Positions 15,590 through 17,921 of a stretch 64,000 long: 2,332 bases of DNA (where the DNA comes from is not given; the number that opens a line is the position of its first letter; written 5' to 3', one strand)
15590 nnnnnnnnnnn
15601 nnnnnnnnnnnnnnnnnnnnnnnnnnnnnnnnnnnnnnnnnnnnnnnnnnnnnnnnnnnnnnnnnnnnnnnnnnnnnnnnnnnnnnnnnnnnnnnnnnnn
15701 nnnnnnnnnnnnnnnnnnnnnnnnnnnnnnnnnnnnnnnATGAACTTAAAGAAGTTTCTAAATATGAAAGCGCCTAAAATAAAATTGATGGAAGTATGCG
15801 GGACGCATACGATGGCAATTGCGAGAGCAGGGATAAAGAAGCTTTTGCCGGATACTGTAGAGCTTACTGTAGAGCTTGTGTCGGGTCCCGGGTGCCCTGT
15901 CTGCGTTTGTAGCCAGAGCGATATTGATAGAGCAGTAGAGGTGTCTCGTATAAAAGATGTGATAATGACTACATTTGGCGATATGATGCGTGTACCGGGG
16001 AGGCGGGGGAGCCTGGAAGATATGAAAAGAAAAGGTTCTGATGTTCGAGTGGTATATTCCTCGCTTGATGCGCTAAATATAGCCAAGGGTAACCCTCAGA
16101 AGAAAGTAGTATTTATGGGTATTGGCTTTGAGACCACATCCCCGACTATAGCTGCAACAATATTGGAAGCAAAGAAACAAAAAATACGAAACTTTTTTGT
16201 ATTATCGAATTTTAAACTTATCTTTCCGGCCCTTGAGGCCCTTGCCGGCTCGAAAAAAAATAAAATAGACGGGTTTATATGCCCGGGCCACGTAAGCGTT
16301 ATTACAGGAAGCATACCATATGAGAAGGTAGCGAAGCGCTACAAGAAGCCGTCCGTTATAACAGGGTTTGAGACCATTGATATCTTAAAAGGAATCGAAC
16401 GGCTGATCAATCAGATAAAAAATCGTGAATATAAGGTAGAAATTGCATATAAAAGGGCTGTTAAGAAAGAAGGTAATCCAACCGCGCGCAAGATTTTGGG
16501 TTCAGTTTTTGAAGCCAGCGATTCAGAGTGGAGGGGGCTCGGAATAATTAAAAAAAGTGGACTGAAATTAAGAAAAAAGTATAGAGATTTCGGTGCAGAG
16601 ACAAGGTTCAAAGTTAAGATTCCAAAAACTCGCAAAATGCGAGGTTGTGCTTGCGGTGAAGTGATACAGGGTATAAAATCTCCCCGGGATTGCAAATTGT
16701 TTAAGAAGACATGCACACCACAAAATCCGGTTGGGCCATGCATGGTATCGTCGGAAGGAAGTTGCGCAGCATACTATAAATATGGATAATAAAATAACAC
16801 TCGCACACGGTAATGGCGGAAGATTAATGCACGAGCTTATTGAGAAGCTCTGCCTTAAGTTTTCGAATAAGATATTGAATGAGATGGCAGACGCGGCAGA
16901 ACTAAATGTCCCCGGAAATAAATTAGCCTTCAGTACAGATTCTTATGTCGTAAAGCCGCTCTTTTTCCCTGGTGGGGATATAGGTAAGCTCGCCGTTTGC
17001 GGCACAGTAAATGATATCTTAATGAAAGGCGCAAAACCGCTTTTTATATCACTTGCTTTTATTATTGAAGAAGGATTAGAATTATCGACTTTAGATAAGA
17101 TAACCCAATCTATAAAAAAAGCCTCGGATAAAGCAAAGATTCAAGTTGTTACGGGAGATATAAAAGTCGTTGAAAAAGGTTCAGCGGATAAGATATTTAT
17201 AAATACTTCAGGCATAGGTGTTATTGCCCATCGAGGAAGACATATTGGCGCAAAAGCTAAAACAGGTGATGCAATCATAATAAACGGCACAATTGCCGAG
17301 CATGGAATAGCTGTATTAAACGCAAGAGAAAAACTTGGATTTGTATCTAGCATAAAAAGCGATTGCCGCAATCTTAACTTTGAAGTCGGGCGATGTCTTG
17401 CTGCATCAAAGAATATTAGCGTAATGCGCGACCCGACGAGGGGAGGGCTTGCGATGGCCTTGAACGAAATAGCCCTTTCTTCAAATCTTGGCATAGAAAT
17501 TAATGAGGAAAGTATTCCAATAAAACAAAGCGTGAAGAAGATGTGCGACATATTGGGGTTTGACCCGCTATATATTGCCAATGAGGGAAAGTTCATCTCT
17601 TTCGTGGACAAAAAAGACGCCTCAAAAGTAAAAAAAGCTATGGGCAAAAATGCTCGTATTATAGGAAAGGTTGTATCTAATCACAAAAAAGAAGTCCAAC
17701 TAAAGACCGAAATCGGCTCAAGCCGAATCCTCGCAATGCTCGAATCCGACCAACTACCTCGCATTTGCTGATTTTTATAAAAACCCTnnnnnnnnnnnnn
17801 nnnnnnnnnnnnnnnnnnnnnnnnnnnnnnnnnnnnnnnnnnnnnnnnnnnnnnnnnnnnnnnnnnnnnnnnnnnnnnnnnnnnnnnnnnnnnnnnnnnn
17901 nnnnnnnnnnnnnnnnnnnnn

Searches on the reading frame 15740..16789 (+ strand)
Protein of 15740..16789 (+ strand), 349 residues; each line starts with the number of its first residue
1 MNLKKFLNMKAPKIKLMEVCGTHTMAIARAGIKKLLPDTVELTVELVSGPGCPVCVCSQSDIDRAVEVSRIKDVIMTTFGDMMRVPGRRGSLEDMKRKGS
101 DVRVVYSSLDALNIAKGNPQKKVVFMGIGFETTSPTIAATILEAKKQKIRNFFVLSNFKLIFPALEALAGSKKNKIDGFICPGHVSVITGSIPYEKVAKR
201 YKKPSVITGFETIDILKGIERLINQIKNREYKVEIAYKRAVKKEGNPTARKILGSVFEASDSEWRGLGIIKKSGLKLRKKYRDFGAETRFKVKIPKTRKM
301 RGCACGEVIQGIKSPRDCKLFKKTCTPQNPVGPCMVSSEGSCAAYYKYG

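Call 23: search_protein_families(library=pfam, proteins=[window:15740-16789:+])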
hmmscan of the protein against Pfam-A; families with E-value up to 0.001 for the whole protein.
window:15740-16789:+ (349 aa): 1 family
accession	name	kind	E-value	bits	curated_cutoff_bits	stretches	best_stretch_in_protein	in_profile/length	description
PF01924.21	HypD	-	2e-149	497.9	25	1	11-349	17-351/351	Hydrogenase formation hypA family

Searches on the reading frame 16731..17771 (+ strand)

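Call 23: search_protein_families(library=pfam, proteins=[window:16731-17771:+])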
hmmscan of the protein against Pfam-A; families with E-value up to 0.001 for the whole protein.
window:16731-17771:+ (346 aa): 2 families
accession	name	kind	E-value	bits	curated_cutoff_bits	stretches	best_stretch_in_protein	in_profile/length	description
PF02769.27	AIRS_C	-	2.3e-24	86.8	23.1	1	177-324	1-155/156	AIR synthase related protein, C-terminal domain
PF00586.29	AIRS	-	6.8e-23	81.7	24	1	54-165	3-112/112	AIR synthase related protein, N-terminal domain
